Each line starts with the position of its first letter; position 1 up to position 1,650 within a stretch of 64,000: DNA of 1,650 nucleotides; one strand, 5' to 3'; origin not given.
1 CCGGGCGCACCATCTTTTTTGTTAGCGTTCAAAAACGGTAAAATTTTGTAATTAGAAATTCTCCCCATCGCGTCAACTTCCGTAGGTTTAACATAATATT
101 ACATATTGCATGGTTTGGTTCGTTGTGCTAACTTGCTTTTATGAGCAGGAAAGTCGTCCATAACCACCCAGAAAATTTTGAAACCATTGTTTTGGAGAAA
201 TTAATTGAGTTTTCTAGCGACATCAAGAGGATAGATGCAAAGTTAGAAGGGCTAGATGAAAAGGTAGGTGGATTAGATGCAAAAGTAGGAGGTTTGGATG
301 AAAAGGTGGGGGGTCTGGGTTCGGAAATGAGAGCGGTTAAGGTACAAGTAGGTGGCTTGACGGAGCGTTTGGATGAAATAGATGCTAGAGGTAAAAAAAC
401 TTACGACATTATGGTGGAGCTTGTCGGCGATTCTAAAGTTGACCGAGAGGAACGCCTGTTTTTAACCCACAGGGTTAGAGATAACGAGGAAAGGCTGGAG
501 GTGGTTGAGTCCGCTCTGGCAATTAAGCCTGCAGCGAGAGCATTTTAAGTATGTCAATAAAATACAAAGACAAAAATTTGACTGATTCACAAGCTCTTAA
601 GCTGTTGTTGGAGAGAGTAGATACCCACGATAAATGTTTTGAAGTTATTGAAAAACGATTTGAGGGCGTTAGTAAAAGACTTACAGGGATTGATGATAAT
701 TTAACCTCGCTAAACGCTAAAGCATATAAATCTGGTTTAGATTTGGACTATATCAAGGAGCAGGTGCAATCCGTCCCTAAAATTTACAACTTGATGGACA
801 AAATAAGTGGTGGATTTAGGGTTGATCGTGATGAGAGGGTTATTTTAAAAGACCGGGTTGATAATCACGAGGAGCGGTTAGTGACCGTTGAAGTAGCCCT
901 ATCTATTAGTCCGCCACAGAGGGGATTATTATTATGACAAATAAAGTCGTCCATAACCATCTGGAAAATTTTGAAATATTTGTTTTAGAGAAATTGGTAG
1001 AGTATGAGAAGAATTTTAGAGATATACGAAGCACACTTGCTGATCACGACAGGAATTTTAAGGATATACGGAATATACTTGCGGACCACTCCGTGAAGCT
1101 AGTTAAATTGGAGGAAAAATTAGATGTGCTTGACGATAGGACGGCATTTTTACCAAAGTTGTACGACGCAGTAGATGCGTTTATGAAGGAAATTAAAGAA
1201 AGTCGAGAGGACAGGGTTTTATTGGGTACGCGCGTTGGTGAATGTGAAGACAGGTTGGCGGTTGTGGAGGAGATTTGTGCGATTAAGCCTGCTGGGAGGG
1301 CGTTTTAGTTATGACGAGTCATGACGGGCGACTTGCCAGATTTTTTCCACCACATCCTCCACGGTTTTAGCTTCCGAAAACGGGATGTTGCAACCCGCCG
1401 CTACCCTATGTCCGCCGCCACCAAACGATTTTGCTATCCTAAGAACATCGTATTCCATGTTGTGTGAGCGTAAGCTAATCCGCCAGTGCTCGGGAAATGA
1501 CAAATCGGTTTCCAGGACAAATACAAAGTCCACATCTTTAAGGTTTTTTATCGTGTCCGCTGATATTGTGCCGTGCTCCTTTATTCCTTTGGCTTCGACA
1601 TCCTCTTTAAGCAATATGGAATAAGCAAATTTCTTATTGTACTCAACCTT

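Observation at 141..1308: Tandem triplet of paralogous small coiled-coil proteins with conserved termini and divergent cores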

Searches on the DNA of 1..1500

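Call 66: search_rna_families(source=window, start=1, end=1500, threshold=evalue, max_evalue=1)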
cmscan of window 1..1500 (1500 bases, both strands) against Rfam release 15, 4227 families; matches with E-value up to 1: 0.
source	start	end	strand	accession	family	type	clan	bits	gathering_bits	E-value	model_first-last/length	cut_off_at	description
